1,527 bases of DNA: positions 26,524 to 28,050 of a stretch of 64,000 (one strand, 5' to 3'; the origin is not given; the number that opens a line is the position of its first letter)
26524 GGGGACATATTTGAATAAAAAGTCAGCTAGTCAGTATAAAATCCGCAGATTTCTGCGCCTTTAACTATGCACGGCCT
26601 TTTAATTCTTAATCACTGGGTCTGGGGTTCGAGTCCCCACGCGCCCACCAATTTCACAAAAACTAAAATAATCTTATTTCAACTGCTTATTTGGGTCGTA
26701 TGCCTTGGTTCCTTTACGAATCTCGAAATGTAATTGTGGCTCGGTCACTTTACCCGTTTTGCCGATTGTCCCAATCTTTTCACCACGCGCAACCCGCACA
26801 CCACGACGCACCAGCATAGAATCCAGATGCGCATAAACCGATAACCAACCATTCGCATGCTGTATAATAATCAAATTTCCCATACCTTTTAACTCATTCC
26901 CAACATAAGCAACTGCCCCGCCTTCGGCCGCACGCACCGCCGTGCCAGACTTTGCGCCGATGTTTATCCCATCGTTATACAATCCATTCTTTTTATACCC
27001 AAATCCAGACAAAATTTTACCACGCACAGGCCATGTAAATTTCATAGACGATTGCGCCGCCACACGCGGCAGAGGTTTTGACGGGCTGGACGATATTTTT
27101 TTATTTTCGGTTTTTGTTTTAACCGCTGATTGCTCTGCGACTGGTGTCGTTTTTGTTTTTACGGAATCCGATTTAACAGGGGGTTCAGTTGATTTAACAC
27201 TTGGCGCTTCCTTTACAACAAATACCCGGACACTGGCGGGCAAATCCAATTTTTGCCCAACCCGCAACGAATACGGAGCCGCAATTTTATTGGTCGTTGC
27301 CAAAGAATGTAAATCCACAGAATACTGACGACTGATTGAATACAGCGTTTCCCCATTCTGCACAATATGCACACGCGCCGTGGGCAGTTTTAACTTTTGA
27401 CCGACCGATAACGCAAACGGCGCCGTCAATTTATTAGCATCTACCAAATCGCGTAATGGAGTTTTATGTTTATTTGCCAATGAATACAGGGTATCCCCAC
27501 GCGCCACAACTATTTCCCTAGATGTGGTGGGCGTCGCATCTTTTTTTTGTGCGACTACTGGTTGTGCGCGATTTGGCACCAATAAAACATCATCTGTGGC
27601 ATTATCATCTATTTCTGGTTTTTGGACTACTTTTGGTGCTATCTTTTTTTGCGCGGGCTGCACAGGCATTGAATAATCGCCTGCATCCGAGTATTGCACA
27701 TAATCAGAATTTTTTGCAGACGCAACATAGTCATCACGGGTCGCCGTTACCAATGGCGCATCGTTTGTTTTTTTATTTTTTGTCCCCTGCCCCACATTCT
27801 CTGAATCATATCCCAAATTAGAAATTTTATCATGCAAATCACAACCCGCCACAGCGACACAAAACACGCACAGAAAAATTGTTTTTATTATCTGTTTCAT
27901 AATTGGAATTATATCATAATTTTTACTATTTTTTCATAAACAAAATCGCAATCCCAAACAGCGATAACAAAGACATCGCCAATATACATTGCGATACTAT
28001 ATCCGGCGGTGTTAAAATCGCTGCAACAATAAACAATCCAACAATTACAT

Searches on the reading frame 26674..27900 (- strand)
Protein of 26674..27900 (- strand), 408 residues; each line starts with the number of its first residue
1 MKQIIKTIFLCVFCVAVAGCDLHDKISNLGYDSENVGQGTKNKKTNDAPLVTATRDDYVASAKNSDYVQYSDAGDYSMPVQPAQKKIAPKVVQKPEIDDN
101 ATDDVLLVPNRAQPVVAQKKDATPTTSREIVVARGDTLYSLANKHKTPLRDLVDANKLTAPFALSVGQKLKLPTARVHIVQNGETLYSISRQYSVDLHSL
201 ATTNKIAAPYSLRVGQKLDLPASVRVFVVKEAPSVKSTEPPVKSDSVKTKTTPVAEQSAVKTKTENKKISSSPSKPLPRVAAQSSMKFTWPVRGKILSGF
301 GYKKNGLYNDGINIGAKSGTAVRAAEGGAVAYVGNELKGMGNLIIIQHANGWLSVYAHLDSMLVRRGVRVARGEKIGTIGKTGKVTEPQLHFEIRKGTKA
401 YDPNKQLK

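Call 5: search_protein_families(library=pfam, proteins=[window:26674-27900:-], max_evalue=0.01)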
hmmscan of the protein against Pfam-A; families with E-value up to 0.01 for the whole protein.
window:26674-27900:- (408 aa): 3 families
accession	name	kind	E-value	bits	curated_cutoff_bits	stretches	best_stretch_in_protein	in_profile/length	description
PF01551.29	Peptidase_M23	-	1.7e-30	105.5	28.7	1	309-403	3-96/96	Peptidase family M23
PF01476.26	LysM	-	5.4e-26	90.7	20.9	2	131-173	2-43/43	LysM domain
PF23473.1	LysM3_LYK4_5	-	0.00056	20.4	29.3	0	179-206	6-33/48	LYK4/5 LysM3 domain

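Call 10: find_encoding_contigs(protein=window:26674-27900:-, flank=10000, max_places=10)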
Protein window:26674-27900:- (408 aa): no gene with exactly this product is on record in the collection.

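Call 12: find_related_loci(query=window:26674-27900:-, collection=genome_contigs, flank=10000)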
Query window:26674-27900:- (408 aa) in genome_contigs; peptide patterns used: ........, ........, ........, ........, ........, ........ (x = any residue, [..] = any of these).
224 stretches matched a pattern; 3 encode a relative of the query (tblastn E <= 1e-3); 3 distinct loci.
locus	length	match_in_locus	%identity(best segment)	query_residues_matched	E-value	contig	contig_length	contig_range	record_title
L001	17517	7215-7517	36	131-221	2e-13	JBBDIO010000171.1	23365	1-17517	MAG: Litorilinea sp. isolate LejiaA_59_9 Lejia_A_3328_length_23365_cov_5, whole genome shotgun sequence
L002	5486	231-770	30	112-262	1e-11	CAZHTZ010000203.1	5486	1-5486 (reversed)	MAG TPA_asm: uncultured Caldilineales bacterium isolate SRP302447_co3_250 genome assembly, contig: NODE_44294_length_548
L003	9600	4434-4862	41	116-220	2e-8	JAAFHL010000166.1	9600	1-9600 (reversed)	MAG: Bacteroidetes bacterium isolate bin80.metabat.ball.221 WN_Bacteroidetes_1_scaffold_166, whole genome shotgun sequen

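Call 24: find_homologous_proteins(query=window:26674-27900:-, max_evalue=1e-20)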
Query window:26674-27900:- (408 aa): 4506 proteins with E <= 1e-20 among 8000 candidates; the best 120 are listed.
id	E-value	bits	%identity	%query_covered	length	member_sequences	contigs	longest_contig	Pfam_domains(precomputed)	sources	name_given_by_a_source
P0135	1.1e-265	899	100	100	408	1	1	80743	PF01551.30,PF01476.27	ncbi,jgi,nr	ncbi:MAG: LysM peptidoglycan-binding domain-containing M23 family metallopeptidase [Rickettsiales ba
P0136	3.7e-127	443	55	98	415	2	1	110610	PF01551.30,PF01476.27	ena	-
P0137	2.9e-126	440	55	99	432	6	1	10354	PF01551.30,PF01476.27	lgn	-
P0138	4.7e-124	432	55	98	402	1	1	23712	PF01551.30,PF01476.27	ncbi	-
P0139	7.4e-123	429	55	98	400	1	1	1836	PF01551.30,PF01476.27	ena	-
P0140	1.8e-122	427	52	99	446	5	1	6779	PF01551.30,PF01476.27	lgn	-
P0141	7.9e-122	425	54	98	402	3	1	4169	PF01551.30,PF01476.27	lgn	-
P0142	6.9e-121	422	53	98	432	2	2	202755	PF01551.30,PF01476.27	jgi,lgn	-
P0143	2.0e-120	421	54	98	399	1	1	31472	PF01551.30,PF01476.27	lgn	-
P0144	4.2e-120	419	52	98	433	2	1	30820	PF01551.30,PF01476.27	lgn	-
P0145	5.2e-119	416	52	100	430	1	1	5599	PF01551.30,PF01476.27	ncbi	-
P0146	1.6e-118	414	50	100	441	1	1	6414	PF01551.30,PF01476.27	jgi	jgi:murein DD-endopeptidase MepM/ murein hydrolase activator NlpD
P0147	1.6e-117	411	49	100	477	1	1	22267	PF01551.30,PF01476.27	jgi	jgi:murein DD-endopeptidase MepM/ murein hydrolase activator NlpD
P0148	4.9e-115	403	74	37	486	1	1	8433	PF01551.30,PF01476.27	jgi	jgi:murein DD-endopeptidase MepM/ murein hydrolase activator NlpD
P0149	2.1e-112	394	40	100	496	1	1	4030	PF01551.30,PF01476.27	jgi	jgi:murein DD-endopeptidase MepM/ murein hydrolase activator NlpD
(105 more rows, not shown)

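Call 25: find_encoding_contigs(protein=P0136, flank=8000, max_places=2)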
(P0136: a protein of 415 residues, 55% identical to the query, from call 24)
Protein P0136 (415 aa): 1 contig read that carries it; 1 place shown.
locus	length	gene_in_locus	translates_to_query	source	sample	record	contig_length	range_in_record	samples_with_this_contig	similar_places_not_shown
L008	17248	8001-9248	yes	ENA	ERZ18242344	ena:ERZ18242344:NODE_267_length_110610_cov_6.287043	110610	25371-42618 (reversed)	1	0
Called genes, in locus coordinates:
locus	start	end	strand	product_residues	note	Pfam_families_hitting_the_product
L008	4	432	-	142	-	PF21157:DksA_N (weak)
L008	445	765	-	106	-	PF00085:Thioredoxin, PF13098:Thioredoxin_2, PF13905:Thioredoxin_8 (faint)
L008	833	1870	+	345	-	PF00266:Aminotran_5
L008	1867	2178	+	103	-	PF01883:FeS_assembly_P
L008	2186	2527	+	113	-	PF02657:SufE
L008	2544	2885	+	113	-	-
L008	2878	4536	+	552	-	PF03717:PBP_dimer, PF00905:Transpeptidase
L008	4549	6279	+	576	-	PF01368:DHH, PF02272:DHHA1, PF17768:RecJ_OB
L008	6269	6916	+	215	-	PF03548:LolA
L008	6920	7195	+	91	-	PF02416:TatA_B_E (weak)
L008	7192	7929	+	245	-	PF00902:TatC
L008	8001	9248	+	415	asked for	PF01476:LysM, PF01551:Peptidase_M23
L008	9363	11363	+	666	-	PF00702:Hydrolase (weak)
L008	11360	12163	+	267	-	PF01973:MptE-like (faint)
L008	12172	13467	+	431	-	PF00777:Glyco_transf_29, PF13489:Methyltransf_23, PF13649:Methyltransf_25 (faint)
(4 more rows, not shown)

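Call 26: find_encoding_contigs(protein=P0142, flank=8000, max_places=2)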
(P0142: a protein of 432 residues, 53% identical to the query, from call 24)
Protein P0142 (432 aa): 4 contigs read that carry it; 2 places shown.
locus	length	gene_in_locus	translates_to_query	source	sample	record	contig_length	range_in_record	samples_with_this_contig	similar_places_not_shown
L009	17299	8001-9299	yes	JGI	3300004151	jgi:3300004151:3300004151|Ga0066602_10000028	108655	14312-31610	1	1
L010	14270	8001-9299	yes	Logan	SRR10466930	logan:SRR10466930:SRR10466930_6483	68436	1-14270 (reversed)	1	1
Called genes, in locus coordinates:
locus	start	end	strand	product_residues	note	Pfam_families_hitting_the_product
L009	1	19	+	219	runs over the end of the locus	-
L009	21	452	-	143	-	PF21157:DksA_N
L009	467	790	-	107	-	PF00085:Thioredoxin, PF13098:Thioredoxin_2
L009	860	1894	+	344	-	PF00266:Aminotran_5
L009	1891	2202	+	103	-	PF01883:FeS_assembly_P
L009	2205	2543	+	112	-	PF02657:SufE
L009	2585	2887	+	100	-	-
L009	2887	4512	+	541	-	PF03717:PBP_dimer, PF00905:Transpeptidase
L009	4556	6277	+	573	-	PF01368:DHH, PF02272:DHHA1, PF17768:RecJ_OB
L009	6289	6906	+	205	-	PF03548:LolA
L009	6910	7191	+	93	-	PF02416:TatA_B_E (faint)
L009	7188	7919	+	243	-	PF00902:TatC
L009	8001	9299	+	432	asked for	PF01476:LysM, PF01551:Peptidase_M23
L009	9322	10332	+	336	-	PF13506:Glyco_transf_21 (weak), PF00535:Glycos_transf_2, PF10111:Glyco_tranf_2_2, PF13641:Glyco_tranf_2_3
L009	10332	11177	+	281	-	PF00535:Glycos_transf_2, PF10111:Glyco_tranf_2_2 (weak)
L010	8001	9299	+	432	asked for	PF01476:LysM, PF01551:Peptidase_M23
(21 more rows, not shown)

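Call 27: find_encoding_contigs(protein=P0138, flank=8000, max_places=2)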
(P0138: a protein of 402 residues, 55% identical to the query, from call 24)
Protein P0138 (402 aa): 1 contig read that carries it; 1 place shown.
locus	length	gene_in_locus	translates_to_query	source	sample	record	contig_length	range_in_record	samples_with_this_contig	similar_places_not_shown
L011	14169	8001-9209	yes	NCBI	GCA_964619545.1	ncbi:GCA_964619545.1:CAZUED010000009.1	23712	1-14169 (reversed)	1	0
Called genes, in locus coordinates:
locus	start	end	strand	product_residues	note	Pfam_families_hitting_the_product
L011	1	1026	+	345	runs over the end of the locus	PF00266:Aminotran_5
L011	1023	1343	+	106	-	PF01883:FeS_assembly_P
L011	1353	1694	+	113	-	PF02657:SufE (weak)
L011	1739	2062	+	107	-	-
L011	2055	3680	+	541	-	PF03717:PBP_dimer, PF00905:Transpeptidase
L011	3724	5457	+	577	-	PF01368:DHH, PF02272:DHHA1, PF17768:RecJ_OB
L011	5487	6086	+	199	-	PF03548:LolA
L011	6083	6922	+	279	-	PF01551:Peptidase_M23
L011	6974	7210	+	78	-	-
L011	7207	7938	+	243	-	PF00902:TatC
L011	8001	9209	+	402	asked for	PF01476:LysM, PF01551:Peptidase_M23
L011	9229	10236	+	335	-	PF13506:Glyco_transf_21 (weak), PF00535:Glycos_transf_2, PF10111:Glyco_tranf_2_2, PF13641:Glyco_tranf_2_3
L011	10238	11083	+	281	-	PF00535:Glycos_transf_2, PF10111:Glyco_tranf_2_2, PF13641:Glyco_tranf_2_3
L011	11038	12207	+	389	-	PF00535:Glycos_transf_2, PF10111:Glyco_tranf_2_2 (weak), PF13641:Glyco_tranf_2_3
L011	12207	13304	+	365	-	PF00534:Glycos_transf_1, PF13692:Glyco_trans_1_4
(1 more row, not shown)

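Call 28: find_encoding_contigs(protein=P0143, flank=8000, max_places=2)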
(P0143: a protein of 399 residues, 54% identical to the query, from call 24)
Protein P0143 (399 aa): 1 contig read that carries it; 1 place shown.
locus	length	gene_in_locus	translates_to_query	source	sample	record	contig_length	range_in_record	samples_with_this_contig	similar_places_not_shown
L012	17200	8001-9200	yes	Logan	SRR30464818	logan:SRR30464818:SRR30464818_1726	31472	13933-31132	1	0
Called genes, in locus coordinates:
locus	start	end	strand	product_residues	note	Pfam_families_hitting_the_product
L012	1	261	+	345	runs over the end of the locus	PF00266:Aminotran_5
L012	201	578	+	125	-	PF01883:FeS_assembly_P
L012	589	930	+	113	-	PF02657:SufE (weak)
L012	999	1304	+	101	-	-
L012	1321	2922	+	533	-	PF03717:PBP_dimer, PF00905:Transpeptidase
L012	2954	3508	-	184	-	-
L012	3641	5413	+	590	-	PF01368:DHH, PF02272:DHHA1, PF17768:RecJ_OB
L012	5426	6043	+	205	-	PF03548:LolA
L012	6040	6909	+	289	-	PF01551:Peptidase_M23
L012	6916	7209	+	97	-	-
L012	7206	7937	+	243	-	PF00902:TatC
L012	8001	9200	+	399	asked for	PF01476:LysM, PF01551:Peptidase_M23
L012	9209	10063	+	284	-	PF05045:RgpF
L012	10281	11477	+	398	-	PF00534:Glycos_transf_1 (weak), PF13692:Glyco_trans_1_4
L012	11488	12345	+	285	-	PF00535:Glycos_transf_2, PF10111:Glyco_tranf_2_2, PF13641:Glyco_tranf_2_3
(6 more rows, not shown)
